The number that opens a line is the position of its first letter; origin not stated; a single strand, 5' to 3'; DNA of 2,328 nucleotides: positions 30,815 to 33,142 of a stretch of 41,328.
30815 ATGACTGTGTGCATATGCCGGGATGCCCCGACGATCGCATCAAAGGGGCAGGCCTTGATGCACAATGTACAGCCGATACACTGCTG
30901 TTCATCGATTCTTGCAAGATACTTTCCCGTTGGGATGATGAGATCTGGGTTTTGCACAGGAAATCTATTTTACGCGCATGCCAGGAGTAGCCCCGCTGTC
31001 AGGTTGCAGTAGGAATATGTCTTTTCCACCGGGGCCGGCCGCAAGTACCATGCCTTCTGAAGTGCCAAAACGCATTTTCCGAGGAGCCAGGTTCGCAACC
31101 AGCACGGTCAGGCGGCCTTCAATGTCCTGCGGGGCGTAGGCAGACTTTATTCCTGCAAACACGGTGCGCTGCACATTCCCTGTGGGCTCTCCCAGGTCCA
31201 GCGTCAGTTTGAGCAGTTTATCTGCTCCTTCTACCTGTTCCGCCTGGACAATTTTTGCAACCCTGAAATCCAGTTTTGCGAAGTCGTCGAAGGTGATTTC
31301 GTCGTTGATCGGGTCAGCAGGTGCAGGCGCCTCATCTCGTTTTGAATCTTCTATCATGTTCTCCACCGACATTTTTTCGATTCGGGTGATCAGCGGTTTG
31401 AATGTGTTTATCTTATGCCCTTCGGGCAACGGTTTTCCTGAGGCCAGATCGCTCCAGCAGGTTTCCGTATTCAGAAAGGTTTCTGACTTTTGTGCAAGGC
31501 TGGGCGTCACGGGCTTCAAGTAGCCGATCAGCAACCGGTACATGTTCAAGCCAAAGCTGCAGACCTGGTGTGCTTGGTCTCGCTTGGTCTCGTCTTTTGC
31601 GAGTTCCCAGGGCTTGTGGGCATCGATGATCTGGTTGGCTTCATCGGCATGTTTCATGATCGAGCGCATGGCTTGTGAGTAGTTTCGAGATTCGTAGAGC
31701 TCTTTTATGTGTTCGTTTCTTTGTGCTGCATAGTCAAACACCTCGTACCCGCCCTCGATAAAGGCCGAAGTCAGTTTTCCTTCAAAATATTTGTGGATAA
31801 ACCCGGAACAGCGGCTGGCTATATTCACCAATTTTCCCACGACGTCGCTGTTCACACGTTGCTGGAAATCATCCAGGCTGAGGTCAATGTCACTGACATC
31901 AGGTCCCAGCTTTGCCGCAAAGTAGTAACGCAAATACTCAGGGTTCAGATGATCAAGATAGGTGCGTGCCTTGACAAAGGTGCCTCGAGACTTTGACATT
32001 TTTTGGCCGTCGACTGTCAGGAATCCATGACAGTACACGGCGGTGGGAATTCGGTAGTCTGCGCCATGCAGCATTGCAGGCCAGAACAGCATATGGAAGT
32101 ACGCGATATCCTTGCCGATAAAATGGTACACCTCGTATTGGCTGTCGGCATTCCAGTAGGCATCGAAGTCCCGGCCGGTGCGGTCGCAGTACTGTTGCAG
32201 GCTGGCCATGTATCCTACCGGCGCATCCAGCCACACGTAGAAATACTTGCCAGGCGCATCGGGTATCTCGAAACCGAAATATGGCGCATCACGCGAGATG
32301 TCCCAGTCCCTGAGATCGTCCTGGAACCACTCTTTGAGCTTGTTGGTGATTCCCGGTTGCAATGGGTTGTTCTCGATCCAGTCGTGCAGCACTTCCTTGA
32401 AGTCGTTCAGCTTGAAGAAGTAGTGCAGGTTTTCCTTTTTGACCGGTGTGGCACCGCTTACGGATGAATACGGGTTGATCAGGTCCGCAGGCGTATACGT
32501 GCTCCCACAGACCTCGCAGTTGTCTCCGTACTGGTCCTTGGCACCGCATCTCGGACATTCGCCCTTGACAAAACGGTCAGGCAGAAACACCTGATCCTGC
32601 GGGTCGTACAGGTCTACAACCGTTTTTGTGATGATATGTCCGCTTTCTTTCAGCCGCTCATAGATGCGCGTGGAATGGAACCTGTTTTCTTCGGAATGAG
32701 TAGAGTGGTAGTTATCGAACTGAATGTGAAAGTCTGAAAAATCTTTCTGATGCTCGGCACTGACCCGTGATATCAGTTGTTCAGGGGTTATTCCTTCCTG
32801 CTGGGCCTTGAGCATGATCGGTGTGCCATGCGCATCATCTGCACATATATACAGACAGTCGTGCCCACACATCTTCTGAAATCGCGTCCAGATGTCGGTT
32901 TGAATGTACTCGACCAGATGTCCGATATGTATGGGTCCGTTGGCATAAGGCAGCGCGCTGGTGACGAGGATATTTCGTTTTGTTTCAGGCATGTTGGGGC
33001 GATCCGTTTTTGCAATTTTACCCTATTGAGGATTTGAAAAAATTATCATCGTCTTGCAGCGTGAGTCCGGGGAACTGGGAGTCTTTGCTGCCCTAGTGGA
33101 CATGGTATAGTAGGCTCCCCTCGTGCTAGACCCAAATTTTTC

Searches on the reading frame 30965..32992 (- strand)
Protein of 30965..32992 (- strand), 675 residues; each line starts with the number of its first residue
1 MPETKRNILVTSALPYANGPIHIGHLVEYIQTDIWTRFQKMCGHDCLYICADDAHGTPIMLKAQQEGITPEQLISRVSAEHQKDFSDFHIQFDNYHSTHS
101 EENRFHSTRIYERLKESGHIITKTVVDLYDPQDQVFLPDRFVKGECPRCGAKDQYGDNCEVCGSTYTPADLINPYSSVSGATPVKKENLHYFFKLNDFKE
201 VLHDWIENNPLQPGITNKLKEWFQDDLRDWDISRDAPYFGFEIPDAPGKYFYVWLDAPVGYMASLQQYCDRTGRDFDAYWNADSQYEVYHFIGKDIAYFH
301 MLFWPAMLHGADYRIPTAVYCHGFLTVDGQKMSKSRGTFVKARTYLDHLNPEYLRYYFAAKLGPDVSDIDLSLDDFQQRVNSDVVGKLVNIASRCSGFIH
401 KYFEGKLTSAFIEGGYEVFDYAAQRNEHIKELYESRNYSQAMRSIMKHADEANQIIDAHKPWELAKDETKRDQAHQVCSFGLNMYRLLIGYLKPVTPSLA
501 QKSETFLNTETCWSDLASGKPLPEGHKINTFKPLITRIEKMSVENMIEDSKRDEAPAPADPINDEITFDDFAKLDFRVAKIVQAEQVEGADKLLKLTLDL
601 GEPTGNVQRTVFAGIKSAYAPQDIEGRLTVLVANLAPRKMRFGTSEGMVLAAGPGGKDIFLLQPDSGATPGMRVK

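Call 3: search_protein_families(library=pfam, proteins=[window:30965-32992:-], max_evalue=0.01)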
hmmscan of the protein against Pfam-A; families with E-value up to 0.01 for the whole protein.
window:30965-32992:- (675 aa): 6 families
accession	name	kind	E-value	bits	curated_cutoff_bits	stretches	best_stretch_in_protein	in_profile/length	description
PF09334.17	tRNA-synt_1g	-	5.1e-157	523.1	20.1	1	8-395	1-390/391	tRNA synthetases class I (M)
PF01588.26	tRNA_bind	-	2.5e-24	85.6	27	1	576-672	1-95/96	Putative tRNA binding domain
PF00133.28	tRNA-synt_1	-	3.6e-17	62.7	22.7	2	8-121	25-157/414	tRNA synthetases class I (I, L, M and V)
PF01406.26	tRNA-synt_1e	-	3.5e-12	46.8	27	2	318-360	239-282/301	tRNA synthetases class I (C) catalytic domain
PF01921.24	tRNA-synt_1f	-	6.9e-08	32.2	27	1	315-378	266-327/360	tRNA synthetases class I (K)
PF19303.5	Anticodon_3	-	2.5e-05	24.6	23.5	1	427-545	26-142/152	Anticodon binding domain of methionyl tRNA ligase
